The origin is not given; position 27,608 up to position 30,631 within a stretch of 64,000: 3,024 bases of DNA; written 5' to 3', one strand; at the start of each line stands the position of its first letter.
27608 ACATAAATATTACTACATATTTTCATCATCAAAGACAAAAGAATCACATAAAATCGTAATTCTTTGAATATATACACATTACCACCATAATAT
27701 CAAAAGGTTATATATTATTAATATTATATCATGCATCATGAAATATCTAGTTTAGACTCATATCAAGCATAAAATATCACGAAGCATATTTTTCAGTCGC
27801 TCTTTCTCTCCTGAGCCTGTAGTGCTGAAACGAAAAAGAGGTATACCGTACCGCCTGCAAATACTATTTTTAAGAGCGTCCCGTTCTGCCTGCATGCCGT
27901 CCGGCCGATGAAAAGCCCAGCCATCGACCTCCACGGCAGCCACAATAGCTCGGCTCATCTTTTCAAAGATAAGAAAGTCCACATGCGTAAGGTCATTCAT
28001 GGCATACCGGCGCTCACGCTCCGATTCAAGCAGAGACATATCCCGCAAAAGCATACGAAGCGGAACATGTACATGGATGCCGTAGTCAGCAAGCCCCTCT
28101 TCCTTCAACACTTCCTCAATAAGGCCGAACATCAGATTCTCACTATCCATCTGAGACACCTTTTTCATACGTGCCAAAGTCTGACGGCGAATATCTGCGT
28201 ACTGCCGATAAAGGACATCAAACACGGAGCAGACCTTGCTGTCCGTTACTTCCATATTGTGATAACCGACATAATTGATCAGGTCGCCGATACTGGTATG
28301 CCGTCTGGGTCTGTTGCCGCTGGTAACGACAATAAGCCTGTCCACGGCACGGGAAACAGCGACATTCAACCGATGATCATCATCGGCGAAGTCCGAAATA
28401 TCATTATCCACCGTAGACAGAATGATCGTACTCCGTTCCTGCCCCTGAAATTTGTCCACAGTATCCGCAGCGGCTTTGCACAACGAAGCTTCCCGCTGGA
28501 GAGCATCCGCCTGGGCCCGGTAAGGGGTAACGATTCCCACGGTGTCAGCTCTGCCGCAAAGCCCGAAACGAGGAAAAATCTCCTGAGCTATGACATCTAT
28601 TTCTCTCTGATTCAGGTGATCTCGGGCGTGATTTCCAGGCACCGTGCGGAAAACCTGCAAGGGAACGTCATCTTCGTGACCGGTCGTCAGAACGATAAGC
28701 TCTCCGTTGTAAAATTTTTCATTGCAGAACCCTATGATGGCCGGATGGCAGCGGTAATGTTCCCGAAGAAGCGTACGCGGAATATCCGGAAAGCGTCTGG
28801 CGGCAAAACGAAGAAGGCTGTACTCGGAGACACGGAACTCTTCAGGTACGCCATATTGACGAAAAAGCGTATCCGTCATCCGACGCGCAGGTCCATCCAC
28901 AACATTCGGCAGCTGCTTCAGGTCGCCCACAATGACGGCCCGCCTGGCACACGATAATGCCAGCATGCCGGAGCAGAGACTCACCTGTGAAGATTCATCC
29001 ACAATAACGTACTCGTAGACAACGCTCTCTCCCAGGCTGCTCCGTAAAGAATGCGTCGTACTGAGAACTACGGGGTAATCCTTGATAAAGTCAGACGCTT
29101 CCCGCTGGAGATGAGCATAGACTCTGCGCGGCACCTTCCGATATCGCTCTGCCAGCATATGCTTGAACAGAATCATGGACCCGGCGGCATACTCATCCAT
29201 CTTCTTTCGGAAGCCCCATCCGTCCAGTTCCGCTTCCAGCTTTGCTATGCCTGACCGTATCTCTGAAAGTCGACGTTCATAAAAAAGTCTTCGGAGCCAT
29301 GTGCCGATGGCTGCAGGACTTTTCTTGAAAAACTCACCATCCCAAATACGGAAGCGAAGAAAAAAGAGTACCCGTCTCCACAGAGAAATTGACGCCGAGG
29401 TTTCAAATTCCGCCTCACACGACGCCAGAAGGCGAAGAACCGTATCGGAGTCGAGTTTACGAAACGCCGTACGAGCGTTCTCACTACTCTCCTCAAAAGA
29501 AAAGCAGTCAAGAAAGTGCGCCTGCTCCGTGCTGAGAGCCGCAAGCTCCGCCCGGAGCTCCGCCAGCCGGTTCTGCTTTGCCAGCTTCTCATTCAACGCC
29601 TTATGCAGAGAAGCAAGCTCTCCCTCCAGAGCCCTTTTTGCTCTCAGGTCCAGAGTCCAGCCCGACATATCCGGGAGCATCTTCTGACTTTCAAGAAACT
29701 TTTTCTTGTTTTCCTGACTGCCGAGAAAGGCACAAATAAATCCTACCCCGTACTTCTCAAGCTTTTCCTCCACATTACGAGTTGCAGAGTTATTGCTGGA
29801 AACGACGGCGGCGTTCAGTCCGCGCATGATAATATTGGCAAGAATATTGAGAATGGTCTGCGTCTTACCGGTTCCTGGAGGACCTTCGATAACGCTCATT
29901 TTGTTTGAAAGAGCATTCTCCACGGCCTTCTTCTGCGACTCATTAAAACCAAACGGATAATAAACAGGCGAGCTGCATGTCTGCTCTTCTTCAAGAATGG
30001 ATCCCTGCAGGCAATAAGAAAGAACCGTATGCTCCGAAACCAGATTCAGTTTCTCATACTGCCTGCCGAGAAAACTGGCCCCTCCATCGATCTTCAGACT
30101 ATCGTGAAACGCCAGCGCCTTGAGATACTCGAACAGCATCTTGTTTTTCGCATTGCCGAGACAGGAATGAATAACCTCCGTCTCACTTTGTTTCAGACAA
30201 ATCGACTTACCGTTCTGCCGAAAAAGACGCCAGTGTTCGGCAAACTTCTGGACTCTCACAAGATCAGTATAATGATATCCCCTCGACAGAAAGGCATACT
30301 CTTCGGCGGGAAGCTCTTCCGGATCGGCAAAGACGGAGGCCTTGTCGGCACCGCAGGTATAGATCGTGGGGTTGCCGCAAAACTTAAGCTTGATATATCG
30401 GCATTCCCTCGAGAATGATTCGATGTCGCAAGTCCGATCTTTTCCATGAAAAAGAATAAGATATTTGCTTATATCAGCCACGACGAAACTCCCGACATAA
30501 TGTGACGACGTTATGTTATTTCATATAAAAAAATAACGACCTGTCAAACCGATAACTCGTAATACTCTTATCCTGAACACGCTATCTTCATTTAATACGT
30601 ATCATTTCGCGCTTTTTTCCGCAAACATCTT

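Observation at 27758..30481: Single-gene helicase-nuclease candidate defence system (SF1 helicase + DUF2726/Vsr-like PD-(D/E)xK) with an unassigned N-terminal domain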

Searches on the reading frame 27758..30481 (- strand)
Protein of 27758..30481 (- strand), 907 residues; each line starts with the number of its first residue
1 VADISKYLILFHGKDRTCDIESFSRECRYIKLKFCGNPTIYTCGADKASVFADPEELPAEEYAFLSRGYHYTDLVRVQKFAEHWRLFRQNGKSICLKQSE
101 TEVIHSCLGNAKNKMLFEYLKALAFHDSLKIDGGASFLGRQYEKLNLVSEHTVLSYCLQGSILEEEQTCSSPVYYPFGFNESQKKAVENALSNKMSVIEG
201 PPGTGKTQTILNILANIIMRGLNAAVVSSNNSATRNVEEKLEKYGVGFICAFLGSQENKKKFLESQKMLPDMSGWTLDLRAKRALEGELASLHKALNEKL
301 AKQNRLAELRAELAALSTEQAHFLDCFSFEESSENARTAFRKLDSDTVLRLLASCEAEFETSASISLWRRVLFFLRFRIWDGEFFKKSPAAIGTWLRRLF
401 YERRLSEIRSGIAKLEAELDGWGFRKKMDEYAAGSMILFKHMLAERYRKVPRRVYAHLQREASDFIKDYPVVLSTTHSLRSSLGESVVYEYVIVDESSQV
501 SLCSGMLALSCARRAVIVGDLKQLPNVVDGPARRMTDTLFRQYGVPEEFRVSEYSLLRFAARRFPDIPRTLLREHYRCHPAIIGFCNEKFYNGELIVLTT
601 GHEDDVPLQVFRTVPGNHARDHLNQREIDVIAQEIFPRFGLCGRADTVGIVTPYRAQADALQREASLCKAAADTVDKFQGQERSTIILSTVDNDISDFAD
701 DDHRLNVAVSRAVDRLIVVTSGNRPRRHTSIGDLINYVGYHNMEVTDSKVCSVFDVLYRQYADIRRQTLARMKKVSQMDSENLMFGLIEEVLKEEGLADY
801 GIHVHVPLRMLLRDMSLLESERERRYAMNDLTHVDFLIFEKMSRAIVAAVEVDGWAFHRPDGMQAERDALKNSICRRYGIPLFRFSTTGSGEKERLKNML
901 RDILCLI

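Call 4: search_protein_families(library=pfam, proteins=[window:27758-30481:-], max_evalue=1)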
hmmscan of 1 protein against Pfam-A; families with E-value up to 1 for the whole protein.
window:27758-30481:- (907 aa): 20 families
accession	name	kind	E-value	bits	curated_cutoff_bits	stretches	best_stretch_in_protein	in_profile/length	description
PF13087.12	AAA_12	-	6.3e-26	91.6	27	1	566-721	14-193/195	AAA domain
PF13086.12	AAA_11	-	4.8e-25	89.2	27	2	454-528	177-254/257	AAA domain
PF10881.14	DUF2726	-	7.6e-14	52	24.7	1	779-900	7-123/126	Protein of unknown function (DUF2726)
PF13245.12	AAA_19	-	2.4e-13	50.8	25.1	2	183-257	1-76/134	AAA domain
PF13604.12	AAA_30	-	7.6e-12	45.8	27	2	179-242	2-67/191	AAA domain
PF01443.25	Viral_helicase1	-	3e-08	34.2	21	2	658-720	168-228/228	Viral superfamily 1 RNA helicase core domain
PF00580.27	UvrD-helicase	-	2.9e-06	27.6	23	1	180-322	2-99/271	UvrD/REP helicase N-terminal domain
PF00270.35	DEAD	-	5.9e-06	26.6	26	1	181-262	2-89/167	DEAD/DEAH box helicase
PF13538.12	UvrD_C_2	-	1.3e-05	25.4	27.4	1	670-719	2-52/52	UvrD-like helicase C-terminal domain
PF20720.3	nSTAND3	-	1.7e-05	25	27.2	1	181-264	5-86/155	Novel STAND NTPase 3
PF09848.15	SLFN-g3_helicase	-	5e-05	23.2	24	1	194-267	2-68/354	Schlafen group 3, DNA/RNA helicase domain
PF20317.4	HTH_60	-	0.002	18.9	24.1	1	724-784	49-109/140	Helix-turn-helix domain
PF04851.21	ResIII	-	0.0026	18.1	22.5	1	179-259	4-94/164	Type III restriction enzyme, res subunit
PF02562.22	PhoH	-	0.027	14.4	27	1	180-211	6-37/205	PhoH-like protein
PF05221.23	AdoHcyase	-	0.089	12.3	25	1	283-325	245-286/299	S-adenosyl-L-homocysteine hydrolase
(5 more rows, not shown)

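Call 5: search_protein_families(library=padloc, proteins=[window:27758-30481:-], max_evalue=1)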
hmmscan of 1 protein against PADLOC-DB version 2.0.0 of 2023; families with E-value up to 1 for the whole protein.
window:27758-30481:- (907 aa): 24 families
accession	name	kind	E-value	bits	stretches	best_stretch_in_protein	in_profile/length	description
PDLC03924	MkoC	-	4.1e-51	172.2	2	465-720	634-942/1136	-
PDLC03920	MkoA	-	2.6e-44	149.9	1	179-737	616-1096/1112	-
PDLC03921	MkoA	-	3.5e-37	125.7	3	646-740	1480-1588/1607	-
PDLC05009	PDC-S37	-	2.2e-36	123.2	2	182-360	297-479/1550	-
PDLC02194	Hhe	-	1e-17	60.7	2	181-264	428-512/1911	-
PDLC02895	DpdJ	-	6.2e-08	27.9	2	623-721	349-453/2112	DpdJ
PDLC05065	PDC-S68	-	1e-06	24.8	2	485-527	700-745/1221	-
PDLC04140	mad8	-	1.9e-06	25.6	1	191-286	25-101/314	mads_8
PDLC05064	PDC-S68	-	2.4e-06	23.6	2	178-231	685-738/1273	-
PDLC01734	typeIV_RecD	-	4.4e-06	23.2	1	179-240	340-401/763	RecD_0_IVD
PDLC00117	GajB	-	1.3e-05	22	1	180-246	17-84/604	UrvD helicase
PDLC05066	PDC-S68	-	1.8e-05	20.9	2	181-219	581-619/1202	-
PDLC02350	AbiO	-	5.8e-05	20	1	180-247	180-244/468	AbiO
PDLC03802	RTasHel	-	7.6e-05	19.7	2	182-244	9-72/675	DRT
PDLC01148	RecD_like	-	0.00027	17.3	1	179-236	314-371/719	RecD/Tra ATPase fused to N-terminal HHH domain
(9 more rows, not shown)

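Call 6: search_protein_families(library=ncbifam, proteins=[window:27758-30481:-], max_evalue=1)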
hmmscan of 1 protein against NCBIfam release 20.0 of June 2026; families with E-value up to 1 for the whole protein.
window:27758-30481:- (907 aa): 11 families
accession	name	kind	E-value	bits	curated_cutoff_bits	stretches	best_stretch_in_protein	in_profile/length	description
TIGR00376.1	TIGR00376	hypoth_equivalog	5.8e-42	144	348.9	3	622-741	506-630/639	IGHMBP2 family helicase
NF058533.1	antiphage_ProA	equivalog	1.7e-35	121.9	1500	2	174-334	645-812/1903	anti-phage protein ProA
NF040671.1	PLuB_AAA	exception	6.6e-28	96.7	999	3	644-721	1147-1231/1256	PLuB system helicase-like protein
NF042953.1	Hhe_antiphage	equivalog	4.5e-26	90.6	2000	2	181-262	329-410/1797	DUF4011 domain-containing anti-phage protein Hhe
TIGR01448.2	helicase_RecD2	equivalog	1.5e-12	46.5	500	2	178-217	316-355/713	SF1B family DNA helicase RecD2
TIGR01447.1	recD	equivalog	7.5e-10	38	310.15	1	176-219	145-189/597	exodeoxyribonuclease V subunit alpha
NF008127.0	PRK10875.1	equivalog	5.5e-06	25.2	671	1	182-219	160-197/619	exodeoxyribonuclease V subunit alpha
NF004069.0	PRK05580.2-1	equivalog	0.011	14.2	767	1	179-245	112-178/612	primosomal protein N'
NF008932.0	PRK12289.1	equivalog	0.081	11.9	483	1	182-221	168-207/363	small ribosomal subunit biogenesis GTPase RsgA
NF050174.1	SMc00767_fam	equivalog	0.091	12.9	95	1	695-729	19-53/66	SMc00767 family acetate metabolism repressor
NF052309.1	conj_TF_TprA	exception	0.59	10.6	150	1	282-320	42-77/81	ICE element conjugation transcription factor TprA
